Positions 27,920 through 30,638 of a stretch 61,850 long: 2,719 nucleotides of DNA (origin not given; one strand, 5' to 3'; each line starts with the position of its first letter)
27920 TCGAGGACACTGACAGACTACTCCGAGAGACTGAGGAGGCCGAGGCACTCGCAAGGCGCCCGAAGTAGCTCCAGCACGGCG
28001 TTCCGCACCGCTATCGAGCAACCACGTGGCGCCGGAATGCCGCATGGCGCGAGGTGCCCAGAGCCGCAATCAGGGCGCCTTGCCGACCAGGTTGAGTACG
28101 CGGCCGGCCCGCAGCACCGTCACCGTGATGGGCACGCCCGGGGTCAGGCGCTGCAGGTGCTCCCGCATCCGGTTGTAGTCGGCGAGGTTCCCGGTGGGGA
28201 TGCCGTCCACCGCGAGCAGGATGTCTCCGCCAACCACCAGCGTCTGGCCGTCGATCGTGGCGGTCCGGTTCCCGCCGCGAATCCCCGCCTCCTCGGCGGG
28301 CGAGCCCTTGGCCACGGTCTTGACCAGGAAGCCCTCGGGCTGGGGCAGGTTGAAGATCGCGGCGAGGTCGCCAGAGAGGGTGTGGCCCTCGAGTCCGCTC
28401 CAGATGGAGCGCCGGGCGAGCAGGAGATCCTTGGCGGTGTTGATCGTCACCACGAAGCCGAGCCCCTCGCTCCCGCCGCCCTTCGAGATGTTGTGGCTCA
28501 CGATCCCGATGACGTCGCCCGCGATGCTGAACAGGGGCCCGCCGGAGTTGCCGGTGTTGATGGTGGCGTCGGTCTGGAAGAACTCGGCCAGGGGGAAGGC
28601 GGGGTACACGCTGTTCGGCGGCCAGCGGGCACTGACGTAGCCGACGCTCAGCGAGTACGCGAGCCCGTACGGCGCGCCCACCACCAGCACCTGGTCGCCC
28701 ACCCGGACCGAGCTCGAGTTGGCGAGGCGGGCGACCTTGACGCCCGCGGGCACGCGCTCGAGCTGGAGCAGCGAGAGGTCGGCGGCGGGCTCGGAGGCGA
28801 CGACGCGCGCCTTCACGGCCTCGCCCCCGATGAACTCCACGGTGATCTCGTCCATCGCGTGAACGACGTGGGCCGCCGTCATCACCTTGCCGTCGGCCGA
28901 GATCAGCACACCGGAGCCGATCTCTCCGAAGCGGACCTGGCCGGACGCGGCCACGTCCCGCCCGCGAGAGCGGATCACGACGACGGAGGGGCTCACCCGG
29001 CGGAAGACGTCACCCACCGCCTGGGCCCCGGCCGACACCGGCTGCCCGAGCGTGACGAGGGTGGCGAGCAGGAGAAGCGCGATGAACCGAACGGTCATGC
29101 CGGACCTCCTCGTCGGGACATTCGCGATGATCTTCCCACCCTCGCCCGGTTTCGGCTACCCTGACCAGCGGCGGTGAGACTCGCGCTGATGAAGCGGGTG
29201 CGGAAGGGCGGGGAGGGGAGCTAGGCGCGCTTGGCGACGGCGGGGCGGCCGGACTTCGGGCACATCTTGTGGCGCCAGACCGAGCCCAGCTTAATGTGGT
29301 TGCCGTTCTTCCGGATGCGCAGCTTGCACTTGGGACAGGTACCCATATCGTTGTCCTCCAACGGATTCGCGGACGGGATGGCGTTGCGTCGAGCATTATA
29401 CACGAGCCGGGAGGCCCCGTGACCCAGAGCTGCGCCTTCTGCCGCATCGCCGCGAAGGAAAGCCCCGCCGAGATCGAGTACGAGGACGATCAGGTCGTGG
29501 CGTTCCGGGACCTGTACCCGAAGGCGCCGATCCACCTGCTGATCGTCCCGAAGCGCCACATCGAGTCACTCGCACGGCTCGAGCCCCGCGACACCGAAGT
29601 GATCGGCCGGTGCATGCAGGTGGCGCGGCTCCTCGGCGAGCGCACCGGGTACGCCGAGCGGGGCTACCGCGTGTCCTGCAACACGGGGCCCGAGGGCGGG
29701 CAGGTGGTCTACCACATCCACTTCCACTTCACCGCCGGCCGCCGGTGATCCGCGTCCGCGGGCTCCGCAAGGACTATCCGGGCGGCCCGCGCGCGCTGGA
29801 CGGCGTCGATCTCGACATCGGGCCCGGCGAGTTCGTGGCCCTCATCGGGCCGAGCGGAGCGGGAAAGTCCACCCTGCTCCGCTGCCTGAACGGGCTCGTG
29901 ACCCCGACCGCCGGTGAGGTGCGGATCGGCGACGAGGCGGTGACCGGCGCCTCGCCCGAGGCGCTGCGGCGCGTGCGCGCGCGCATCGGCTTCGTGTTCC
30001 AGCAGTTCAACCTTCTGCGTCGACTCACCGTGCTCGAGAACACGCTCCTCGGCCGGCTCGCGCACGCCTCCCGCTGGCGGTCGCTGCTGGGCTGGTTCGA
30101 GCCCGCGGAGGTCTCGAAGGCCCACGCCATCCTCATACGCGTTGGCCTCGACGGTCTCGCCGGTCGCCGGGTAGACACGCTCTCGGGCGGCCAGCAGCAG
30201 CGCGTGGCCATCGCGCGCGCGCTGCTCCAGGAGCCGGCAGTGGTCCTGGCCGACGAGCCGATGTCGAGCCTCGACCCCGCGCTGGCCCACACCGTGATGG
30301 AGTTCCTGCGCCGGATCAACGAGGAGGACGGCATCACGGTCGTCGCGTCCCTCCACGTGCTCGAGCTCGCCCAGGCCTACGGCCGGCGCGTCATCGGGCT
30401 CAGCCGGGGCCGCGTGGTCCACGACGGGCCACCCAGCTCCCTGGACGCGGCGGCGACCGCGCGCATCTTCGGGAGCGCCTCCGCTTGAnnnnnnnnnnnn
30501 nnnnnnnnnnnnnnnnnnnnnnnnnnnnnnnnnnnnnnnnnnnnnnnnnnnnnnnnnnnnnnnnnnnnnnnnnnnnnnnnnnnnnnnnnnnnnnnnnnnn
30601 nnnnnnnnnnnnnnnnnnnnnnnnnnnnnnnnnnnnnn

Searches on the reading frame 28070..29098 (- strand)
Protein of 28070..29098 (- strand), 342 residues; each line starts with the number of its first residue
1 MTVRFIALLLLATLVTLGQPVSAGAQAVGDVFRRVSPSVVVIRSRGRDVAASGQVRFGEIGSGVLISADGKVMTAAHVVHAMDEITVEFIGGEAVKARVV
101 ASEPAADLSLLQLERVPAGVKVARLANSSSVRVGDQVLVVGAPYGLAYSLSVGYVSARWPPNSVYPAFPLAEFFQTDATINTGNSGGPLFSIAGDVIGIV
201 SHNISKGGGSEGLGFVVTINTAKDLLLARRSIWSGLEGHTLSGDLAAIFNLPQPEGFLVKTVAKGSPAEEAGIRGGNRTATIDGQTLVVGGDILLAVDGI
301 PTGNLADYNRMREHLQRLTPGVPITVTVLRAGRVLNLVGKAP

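Call 12: search_protein_families(library=pfam, proteins=[window:28070-29098:-], max_evalue=0.00001)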
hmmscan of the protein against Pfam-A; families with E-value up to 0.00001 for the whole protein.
window:28070-29098:- (342 aa): 4 families
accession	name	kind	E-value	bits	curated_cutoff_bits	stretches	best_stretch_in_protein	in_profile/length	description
PF13365.12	Trypsin_2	-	3.2e-30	106.2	27.6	1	61-199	1-144/144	Trypsin-like peptidase domain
PF00089.32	Trypsin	-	6.8e-16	59.2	20.6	1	58-224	24-218/220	Trypsin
PF13180.12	PDZ_2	-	1.7e-06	28.7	27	0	256-337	13-76/80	PDZ domain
PF17820.7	PDZ_6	-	2.5e-06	27.6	27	0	259-285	2-28/54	PDZ domain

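Call 69: search_protein_families(library=ncbifam, proteins=[window:28070-29098:-], max_evalue=1e-10)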
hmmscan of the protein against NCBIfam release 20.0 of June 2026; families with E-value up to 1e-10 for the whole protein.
window:28070-29098:- (342 aa): 12 families
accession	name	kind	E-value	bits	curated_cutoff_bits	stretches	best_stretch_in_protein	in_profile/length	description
TIGR02037.1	degP_htrA_DO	subfamily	1.5e-60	205.4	416.2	1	54-314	55-318/434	Do family serine endopeptidase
TIGR02038.1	protease_degS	equivalog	5e-42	144.3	422.95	1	30-337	49-342/351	outer membrane-stress sensor serine endopeptidase DegS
NF041521.1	HhoA_HhoB_HtrA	equivalog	1.6e-40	139.4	450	1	60-297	58-305/335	HhoA/HhoB/HtrA family serine endopeptidase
NF007526.1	PRK10139.1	equivalog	1.1e-39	136.4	756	1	55-288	87-324/456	serine endoprotease DegQ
NF047968.1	SerProtHtrA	equivalog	8.1e-39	134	470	1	30-287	57-321/357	serine protease HtrA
NF008189.1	PRK10942.1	equivalog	5.3e-37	127.4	720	1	50-306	104-364/477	serine endoprotease DegP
NF008147.1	PRK10898.1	equivalog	6.8e-36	124.1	408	1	32-313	51-337/352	outer membrane-stress sensor serine endopeptidase DegS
NF040960.1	MamE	equivalog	5.7e-33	114.4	800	1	57-225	120-289/659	magnetosome formation protease MamE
NF050055.1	SerProtHtrAMycob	equivalog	1.3e-32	113.4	800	1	28-314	204-489/502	serine protease HtrA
NF033740.0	MarP_fam_protase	equivalog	3.2e-24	85.7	250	1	25-224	183-372/390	MarP family serine protease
NF053637.1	SerProtHtrAspr2045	equivalog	3.6e-22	78.9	650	1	54-224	98-277/394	serine protease HtrA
NF040961.1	MamO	equivalog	7.4e-16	57.6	800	1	28-202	75-242/648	magnetosome protein MamO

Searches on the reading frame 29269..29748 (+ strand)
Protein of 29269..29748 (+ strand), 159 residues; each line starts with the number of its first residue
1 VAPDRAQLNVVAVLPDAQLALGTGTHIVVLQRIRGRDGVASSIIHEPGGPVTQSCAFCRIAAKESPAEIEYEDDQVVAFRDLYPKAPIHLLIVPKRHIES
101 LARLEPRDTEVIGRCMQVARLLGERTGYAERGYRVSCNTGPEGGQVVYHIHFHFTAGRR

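Call 12: search_protein_families(library=pfam, proteins=[window:29269-29748:+], max_evalue=0.00001)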
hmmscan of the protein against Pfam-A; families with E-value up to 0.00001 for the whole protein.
window:29269-29748:+ (159 aa): 2 families
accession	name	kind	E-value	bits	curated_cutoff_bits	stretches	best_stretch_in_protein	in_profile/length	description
PF11969.13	DcpS_C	-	2.3e-23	83.3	24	1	54-156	1-101/114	Scavenger mRNA decapping enzyme C-term binding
PF01230.28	HIT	-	4.3e-23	82.2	21.5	1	63-158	2-96/98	HIT domain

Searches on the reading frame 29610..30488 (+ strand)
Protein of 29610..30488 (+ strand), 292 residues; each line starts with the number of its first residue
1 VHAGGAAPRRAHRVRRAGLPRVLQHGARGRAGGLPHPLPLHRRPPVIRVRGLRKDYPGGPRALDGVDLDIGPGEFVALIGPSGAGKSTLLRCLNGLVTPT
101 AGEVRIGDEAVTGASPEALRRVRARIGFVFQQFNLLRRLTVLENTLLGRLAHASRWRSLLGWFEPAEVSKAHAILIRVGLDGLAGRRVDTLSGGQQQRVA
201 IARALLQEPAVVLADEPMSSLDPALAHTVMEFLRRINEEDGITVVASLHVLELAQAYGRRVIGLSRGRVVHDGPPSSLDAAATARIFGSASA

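Call 12: search_protein_families(library=pfam, proteins=[window:29610-30488:+], max_evalue=0.00001)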
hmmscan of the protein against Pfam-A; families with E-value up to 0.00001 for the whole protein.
window:29610-30488:+ (292 aa): 2 families
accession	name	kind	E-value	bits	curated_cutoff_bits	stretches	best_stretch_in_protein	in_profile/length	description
PF00005.33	ABC_tran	-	3.9e-38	131.6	25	1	63-218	1-136/137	ABC transporter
PF13304.12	AAA_21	-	1e-10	42.6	27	0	176-246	223-295/304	AAA domain, putative AbiEii toxin, Type IV TA system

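Call 69: search_protein_families(library=ncbifam, proteins=[window:29610-30488:+], max_evalue=1e-10)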
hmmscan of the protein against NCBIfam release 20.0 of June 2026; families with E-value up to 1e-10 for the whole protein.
window:29610-30488:+ (292 aa): 167 families (the best 25 are shown)
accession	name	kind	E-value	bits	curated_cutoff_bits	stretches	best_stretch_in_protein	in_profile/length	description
TIGR02315.1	ABC_phnC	equivalog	7.6e-91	303.8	266.1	1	46-287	1-242/243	phosphonate ABC transporter ATP-binding protein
NF007438.0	PRK09984.1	equivalog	9.5e-67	224.9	365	1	46-281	4-243/262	phosphonate ABC transporter ATP-binding protein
NF008428.0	PRK11264.1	equivalog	4.5e-52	176.7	406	1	46-280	3-233/250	L-cystine ABC transporter ATP-binding protein TcyN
NF007027.0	PRK09493.1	equivalog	5.8e-51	173.2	379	1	52-279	7-224/240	glutamine ABC transporter ATP-binding protein GlnQ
TIGR02673.1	FtsE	equivalog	2.1e-49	168.1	264.85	1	46-268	1-214/214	cell division ATP-binding protein FtsE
TIGR03873.1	F420-0_ABC_ATP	hypoth_equivalog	2.6e-47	161.2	372.4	1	60-288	14-235/256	putative F420-0 ABC transporter ATP-binding protein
NF007082.0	PRK09536.1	equivalog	3.5e-46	158.1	537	1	47-283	4-231/402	corrinoid ABC transporter ATPase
NF008338.0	PRK11124.1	equivalog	7.3e-45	153.4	369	1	47-284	3-234/242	arginine ABC transporter ATP-binding protein ArtP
NF010068.0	PRK13548.1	equivalog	4.8e-44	150.4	261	1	58-283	16-236/261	heme ABC transporter ATP-binding protein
TIGR01186.1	proV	subfamily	6.9e-44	150.4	326.6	1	58-276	4-215/363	betaine/proline/choline family ABC transporter ATP-binding protein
TIGR02982.1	heterocyst_DevA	subfamily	9e-44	149.7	295.8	1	61-268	19-218/220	ABC exporter ATP-binding subunit, DevA family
NF006987.0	PRK09452.1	equivalog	4.9e-43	147.2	482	1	43-277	14-234/378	spermidine/putrescine ABC transporter ATP-binding protein PotA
TIGR02211.1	LolD_lipo_ex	equivalog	4.8e-42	143.9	307.75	1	48-266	3-216/221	lipoprotein-releasing ABC transporter ATP-binding protein LolD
TIGR04521.1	ECF_ATPase_2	equivalog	8.9e-42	143.1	330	1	60-277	18-231/279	energy-coupling factor transporter ATPase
TIGR03265.1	PhnT2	equivalog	3e-41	141.8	457.7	1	47-278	5-222/353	putative 2-aminoethylphosphonate ABC transporter ATP-binding protein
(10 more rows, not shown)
